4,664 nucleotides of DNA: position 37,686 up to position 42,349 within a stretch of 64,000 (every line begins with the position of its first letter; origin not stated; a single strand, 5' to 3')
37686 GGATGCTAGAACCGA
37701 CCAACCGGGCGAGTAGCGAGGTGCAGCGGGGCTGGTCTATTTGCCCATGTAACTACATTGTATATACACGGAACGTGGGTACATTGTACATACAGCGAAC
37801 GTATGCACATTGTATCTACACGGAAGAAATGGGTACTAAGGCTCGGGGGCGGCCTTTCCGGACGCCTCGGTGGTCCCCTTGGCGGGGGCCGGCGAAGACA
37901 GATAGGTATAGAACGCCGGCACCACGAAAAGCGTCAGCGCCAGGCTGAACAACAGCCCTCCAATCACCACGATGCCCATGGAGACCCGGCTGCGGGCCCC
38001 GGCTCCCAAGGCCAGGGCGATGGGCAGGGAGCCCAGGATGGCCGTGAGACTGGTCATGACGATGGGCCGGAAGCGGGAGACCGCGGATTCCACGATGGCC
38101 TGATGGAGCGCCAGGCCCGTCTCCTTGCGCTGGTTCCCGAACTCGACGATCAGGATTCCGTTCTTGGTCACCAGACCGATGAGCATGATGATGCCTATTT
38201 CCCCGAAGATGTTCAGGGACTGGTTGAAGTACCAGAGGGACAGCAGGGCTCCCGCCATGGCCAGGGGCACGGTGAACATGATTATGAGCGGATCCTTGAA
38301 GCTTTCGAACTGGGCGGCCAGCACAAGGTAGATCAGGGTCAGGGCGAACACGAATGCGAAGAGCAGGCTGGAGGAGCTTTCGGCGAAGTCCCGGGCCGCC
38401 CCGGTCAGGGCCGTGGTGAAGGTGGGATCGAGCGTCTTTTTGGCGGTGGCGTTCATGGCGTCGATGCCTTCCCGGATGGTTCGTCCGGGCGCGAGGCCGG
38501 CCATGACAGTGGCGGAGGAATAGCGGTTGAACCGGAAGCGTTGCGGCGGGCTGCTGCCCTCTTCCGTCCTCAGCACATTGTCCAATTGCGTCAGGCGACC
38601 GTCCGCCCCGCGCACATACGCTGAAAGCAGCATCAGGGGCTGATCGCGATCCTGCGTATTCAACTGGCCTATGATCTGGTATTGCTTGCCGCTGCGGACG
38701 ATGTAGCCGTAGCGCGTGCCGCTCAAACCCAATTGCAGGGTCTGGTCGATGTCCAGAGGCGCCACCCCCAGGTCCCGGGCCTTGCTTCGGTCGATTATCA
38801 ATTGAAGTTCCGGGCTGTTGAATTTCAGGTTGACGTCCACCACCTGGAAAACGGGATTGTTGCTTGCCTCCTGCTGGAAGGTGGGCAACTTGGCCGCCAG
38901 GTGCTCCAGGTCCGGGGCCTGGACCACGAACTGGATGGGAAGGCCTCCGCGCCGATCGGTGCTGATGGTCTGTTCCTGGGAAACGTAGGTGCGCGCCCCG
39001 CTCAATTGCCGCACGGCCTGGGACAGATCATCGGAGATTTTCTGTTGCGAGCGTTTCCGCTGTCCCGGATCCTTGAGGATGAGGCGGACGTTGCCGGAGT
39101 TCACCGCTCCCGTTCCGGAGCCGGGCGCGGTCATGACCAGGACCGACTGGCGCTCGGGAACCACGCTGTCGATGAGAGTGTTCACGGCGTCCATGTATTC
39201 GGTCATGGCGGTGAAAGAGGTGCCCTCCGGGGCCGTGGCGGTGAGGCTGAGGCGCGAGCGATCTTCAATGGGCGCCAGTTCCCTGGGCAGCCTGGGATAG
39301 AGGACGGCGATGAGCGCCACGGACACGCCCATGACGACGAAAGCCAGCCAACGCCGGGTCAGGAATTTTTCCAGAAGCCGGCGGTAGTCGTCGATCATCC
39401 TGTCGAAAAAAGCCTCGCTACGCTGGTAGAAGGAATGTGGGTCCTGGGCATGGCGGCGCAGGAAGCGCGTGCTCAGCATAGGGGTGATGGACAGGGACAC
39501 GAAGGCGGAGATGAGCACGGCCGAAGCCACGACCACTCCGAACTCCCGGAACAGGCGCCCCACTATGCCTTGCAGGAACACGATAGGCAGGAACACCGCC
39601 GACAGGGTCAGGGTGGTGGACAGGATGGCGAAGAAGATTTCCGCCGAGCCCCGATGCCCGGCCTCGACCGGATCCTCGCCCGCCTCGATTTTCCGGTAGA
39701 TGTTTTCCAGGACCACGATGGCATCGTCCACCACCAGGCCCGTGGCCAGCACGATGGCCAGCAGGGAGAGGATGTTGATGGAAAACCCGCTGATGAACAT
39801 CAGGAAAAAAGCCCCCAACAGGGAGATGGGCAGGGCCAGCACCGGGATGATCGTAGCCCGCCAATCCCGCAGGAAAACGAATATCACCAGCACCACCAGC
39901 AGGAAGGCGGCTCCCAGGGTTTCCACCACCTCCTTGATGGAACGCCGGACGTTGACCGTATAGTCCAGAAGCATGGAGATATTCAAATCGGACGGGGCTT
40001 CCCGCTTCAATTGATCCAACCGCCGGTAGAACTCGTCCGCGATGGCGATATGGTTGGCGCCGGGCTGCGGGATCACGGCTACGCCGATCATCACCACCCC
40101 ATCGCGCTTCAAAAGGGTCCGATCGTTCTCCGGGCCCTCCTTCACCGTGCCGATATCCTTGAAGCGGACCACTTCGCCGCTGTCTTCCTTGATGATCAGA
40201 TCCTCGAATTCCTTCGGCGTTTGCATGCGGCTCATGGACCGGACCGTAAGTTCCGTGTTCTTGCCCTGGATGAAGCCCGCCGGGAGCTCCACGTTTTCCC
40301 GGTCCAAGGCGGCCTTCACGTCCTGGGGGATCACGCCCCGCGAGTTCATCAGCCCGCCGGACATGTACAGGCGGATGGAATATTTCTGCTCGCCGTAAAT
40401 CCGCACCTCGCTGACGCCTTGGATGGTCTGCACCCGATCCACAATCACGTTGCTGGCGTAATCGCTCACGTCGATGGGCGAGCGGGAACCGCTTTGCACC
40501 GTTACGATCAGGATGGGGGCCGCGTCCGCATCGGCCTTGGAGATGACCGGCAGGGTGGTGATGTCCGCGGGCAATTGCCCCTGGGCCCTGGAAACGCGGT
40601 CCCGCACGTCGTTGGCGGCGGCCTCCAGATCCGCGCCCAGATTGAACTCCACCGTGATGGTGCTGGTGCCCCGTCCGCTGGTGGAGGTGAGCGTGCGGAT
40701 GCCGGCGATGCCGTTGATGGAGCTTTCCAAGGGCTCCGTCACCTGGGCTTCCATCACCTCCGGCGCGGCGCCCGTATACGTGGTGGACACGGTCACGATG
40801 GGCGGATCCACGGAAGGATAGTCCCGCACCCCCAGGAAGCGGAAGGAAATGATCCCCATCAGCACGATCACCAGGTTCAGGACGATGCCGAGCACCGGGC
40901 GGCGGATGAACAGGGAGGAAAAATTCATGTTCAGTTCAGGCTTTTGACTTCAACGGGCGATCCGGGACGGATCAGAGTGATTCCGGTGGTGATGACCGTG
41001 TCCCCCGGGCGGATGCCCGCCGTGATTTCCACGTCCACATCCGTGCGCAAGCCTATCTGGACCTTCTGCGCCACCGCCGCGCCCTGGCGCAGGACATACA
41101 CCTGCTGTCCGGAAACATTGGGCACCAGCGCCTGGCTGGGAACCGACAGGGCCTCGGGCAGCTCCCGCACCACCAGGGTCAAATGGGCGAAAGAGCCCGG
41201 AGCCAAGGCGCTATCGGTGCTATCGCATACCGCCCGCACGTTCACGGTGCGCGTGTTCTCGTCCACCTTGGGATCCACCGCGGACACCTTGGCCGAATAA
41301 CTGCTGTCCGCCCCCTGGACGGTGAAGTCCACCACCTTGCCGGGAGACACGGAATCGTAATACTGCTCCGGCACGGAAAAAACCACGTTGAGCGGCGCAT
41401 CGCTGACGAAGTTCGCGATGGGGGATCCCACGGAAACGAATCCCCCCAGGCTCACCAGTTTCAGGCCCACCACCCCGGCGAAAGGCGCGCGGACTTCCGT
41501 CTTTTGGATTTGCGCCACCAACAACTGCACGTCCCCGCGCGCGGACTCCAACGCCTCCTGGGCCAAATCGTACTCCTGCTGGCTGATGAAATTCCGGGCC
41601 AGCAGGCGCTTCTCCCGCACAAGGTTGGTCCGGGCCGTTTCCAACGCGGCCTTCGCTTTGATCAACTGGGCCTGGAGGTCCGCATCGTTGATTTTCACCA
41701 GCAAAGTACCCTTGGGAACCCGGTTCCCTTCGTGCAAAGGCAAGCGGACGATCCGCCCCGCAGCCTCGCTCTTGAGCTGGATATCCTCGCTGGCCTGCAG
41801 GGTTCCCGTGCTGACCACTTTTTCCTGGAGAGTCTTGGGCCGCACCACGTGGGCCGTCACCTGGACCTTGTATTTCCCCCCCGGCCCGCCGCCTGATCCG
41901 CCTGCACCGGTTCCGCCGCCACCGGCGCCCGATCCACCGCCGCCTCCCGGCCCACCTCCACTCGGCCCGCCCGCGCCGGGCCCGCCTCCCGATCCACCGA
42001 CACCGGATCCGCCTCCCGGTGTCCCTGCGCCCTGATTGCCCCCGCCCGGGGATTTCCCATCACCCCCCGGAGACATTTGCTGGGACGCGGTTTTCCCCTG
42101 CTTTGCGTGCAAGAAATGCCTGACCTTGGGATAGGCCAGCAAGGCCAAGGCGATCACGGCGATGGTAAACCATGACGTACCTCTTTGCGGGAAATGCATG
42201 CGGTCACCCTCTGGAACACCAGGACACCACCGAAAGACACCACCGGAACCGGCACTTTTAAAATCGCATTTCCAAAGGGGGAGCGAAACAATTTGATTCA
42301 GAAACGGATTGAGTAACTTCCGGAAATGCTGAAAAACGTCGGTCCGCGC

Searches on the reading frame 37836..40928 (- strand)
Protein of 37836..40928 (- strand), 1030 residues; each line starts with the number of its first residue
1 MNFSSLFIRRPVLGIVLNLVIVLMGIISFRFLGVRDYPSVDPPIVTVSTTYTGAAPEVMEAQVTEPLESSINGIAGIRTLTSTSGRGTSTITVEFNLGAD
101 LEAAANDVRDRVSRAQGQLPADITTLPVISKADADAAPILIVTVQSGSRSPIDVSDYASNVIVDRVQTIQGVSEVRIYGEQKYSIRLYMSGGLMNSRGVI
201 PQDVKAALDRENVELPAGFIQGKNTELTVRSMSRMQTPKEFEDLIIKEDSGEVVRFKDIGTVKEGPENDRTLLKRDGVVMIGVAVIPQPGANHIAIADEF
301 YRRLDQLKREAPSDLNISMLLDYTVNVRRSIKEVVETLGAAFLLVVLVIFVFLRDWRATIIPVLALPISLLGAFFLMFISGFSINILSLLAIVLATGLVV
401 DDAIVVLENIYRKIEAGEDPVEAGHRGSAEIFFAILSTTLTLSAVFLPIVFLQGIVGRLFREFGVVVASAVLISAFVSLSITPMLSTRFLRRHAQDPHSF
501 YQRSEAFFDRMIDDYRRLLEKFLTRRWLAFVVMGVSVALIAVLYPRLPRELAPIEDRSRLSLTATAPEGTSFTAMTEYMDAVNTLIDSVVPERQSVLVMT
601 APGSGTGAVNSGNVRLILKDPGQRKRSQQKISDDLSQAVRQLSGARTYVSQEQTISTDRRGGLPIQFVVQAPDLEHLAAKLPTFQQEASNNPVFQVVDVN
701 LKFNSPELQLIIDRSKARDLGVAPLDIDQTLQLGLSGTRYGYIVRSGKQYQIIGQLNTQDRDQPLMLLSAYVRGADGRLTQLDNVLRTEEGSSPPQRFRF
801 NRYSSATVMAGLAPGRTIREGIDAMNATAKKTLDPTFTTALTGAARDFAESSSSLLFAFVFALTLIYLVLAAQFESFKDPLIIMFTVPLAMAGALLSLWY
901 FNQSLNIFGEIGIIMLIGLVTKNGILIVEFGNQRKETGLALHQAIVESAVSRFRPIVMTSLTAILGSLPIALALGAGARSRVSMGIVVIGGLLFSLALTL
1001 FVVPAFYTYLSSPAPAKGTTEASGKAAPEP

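Call 24: search_protein_families(library=pfam, proteins=[window:37836-40928:-], max_evalue=0.01)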
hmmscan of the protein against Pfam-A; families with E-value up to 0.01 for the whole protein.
window:37836-40928:- (1030 aa): 2 families
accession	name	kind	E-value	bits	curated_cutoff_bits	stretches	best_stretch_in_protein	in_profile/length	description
PF00873.25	ACR_tran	-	1.7e-283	943.5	28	1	3-1010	1-1020/1021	AcrB/AcrD/AcrF family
PF03176.21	MMPL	-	2.7e-10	40.2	20.5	2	339-492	150-305/333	MMPL family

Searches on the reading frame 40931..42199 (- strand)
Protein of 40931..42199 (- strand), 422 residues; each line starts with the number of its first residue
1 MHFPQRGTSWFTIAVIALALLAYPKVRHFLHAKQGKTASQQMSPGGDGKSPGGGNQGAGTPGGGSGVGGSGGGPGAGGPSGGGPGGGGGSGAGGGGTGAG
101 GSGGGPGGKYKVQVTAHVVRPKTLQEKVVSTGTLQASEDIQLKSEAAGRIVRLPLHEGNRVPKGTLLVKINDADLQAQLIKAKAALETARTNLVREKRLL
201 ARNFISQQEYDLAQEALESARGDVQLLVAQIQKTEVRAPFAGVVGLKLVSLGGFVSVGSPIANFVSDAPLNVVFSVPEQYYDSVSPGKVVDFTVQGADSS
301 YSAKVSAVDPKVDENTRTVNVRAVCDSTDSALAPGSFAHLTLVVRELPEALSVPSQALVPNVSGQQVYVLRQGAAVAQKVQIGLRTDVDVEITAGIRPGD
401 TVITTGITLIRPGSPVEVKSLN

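Call 24: search_protein_families(library=pfam, proteins=[window:40931-42199:-], max_evalue=0.01)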
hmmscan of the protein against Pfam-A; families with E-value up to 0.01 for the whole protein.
window:40931-42199:- (422 aa): 3 families
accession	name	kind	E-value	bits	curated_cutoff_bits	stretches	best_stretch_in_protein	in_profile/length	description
PF16576.10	HlyD_D23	-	1e-21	77.7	30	1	124-338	2-214/214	Barrel-sandwich domain of CusB or HlyD membrane-fusion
PF13437.12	HlyD_3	-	1.2e-20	74.6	22.2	1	236-335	2-106/106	HlyD family secretion protein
PF00364.28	Biotin_lipoyl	-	0.00086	19.5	22.1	0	141-170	44-73/73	Biotin-requiring enzyme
